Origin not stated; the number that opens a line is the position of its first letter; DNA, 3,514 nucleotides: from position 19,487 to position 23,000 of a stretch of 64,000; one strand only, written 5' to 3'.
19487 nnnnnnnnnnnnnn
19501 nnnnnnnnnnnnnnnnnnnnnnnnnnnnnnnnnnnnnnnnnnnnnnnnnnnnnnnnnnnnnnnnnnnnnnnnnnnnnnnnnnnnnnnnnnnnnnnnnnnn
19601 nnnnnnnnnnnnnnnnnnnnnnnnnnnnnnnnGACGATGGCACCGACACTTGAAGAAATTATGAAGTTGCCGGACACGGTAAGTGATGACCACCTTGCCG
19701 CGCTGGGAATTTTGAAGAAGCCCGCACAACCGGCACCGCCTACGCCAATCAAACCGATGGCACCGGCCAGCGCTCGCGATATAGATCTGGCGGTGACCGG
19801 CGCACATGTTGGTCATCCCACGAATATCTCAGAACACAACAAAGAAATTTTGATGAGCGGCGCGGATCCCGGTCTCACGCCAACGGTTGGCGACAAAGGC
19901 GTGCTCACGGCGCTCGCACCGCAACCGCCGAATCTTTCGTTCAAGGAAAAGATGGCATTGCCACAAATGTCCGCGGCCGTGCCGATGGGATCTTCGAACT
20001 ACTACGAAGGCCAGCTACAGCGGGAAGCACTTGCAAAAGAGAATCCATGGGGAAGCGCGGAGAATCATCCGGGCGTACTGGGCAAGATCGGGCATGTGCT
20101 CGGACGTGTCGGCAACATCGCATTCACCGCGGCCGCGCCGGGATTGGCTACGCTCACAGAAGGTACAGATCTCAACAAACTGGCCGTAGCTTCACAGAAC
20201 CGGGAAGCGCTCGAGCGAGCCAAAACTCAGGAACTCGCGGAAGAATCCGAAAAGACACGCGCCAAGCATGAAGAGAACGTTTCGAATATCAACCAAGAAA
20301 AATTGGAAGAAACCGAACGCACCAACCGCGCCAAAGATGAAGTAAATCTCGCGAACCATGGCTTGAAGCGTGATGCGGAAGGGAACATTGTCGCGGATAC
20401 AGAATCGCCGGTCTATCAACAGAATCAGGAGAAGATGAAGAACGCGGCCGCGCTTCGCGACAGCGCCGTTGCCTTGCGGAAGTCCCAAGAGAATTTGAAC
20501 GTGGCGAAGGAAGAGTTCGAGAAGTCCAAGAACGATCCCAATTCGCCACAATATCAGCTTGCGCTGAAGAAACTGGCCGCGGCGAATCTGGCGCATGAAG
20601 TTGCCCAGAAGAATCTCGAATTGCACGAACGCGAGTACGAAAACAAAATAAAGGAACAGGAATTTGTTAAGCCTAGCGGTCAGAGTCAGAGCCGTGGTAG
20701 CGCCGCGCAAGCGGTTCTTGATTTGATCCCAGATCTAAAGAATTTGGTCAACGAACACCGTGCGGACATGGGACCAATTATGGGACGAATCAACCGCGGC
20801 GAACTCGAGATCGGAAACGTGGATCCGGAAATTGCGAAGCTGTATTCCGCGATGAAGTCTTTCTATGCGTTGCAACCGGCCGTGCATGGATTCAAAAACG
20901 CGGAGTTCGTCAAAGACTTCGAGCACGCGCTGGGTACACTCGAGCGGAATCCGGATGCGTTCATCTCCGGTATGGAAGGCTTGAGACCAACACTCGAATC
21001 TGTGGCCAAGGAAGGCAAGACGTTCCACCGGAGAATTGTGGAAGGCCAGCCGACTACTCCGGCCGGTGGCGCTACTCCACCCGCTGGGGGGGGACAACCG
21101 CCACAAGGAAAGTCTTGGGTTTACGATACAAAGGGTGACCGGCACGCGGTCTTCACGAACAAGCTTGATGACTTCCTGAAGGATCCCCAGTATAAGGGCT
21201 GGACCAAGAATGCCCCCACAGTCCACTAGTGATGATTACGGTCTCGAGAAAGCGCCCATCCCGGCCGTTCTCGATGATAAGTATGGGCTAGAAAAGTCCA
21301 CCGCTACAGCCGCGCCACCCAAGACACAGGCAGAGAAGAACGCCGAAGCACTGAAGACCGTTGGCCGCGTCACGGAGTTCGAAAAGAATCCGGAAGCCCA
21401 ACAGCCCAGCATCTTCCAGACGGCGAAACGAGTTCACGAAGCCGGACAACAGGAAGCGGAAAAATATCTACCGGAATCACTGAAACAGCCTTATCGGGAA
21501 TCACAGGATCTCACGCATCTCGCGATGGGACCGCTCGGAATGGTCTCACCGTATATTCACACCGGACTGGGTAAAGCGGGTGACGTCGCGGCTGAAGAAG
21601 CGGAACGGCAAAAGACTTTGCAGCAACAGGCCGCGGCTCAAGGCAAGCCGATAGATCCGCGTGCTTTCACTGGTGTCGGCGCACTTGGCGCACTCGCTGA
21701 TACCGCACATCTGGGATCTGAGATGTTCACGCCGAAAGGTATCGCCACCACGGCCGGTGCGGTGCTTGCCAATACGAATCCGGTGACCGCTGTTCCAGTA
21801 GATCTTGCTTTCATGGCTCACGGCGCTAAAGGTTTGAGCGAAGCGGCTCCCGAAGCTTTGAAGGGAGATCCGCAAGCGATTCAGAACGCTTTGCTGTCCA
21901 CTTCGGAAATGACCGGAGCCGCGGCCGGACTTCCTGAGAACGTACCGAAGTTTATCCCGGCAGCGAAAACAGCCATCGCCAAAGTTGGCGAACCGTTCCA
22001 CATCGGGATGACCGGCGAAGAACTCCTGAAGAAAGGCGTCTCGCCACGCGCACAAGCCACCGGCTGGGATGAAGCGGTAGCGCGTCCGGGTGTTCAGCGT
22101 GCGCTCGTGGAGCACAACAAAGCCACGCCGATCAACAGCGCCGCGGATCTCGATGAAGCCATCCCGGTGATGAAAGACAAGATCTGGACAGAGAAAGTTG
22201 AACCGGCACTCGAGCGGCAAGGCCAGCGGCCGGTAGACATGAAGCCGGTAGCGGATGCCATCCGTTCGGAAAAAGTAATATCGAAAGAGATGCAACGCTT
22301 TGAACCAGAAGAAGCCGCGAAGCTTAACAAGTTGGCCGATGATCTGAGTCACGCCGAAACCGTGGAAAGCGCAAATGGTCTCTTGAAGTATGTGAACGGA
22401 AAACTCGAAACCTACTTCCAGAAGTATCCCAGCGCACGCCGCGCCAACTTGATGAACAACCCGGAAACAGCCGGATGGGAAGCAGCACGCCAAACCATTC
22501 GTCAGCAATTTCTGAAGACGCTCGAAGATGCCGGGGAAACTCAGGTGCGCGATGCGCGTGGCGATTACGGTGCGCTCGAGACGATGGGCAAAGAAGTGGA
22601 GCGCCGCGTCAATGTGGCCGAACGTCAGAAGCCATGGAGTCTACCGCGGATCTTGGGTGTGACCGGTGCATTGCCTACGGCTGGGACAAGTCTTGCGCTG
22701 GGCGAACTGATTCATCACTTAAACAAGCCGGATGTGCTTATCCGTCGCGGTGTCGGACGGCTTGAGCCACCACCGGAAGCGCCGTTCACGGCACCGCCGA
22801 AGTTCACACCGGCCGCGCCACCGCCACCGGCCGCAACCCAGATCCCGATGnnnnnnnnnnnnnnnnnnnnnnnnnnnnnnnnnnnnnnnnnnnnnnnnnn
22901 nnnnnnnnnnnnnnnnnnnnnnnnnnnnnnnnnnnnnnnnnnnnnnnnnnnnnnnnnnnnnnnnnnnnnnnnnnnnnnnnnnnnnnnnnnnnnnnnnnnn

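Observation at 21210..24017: Zeta-toxin-type kinase domain fused to the end of a 935-aa internal-virion-type protein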

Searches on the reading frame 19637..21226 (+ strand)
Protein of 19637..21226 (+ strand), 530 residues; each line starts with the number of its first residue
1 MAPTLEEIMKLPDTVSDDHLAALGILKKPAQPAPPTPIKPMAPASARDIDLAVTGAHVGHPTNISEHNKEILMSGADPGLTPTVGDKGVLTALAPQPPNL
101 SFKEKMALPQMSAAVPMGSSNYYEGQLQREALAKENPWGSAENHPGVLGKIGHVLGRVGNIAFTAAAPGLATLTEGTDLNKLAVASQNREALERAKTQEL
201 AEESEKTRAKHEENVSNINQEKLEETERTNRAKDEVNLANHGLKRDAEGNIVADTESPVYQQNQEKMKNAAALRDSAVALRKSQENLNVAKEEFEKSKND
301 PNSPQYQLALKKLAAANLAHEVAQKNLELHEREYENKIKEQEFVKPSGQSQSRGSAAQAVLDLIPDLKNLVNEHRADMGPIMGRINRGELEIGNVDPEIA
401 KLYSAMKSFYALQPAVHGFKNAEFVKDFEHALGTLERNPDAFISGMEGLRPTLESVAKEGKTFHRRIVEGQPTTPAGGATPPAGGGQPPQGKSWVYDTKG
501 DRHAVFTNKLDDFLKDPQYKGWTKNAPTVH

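Call 3: search_protein_families(library=pfam, proteins=[window:19637-21226:+], max_evalue=0.01)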
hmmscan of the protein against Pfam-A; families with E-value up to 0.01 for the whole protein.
window:19637-21226:+ (530 aa): 0 families

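Call 4: search_protein_families(library=phrogs, proteins=[window:19637-21226:+], max_evalue=0.01)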
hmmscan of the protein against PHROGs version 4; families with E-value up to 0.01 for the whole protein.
window:19637-21226:+ (530 aa): 0 families

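Call 82: search_protein_families(library=ncbifam, proteins=[window:19637-21226:+], max_evalue=0.01)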
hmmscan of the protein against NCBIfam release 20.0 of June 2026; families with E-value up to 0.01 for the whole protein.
window:19637-21226:+ (530 aa): 1 family
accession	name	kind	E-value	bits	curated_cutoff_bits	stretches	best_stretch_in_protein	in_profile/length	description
TIGR02168.1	SMC_prok_B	equivalog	0.0047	14.7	567.35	1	187-345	765-928/1181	chromosome segregation protein SMC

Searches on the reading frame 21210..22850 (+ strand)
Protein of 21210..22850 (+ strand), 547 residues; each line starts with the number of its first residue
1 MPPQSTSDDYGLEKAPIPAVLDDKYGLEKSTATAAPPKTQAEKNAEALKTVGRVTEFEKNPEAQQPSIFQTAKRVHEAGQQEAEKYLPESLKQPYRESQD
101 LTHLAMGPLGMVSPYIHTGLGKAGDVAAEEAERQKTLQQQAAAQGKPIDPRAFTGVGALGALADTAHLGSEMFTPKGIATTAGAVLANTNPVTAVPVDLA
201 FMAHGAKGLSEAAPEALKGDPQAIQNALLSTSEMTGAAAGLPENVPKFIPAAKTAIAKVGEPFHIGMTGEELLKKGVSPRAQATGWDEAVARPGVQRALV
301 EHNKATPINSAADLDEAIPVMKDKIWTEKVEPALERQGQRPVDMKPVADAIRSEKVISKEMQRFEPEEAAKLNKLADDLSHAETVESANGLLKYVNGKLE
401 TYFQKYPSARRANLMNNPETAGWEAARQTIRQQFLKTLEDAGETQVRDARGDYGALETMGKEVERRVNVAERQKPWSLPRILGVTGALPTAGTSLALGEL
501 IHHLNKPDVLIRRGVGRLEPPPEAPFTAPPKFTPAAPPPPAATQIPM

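Call 32: search_protein_families(library=pfam, proteins=[window:21210-22850:+], max_evalue=0.1)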
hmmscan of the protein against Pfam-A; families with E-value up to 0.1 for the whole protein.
window:21210-22850:+ (547 aa): 0 families
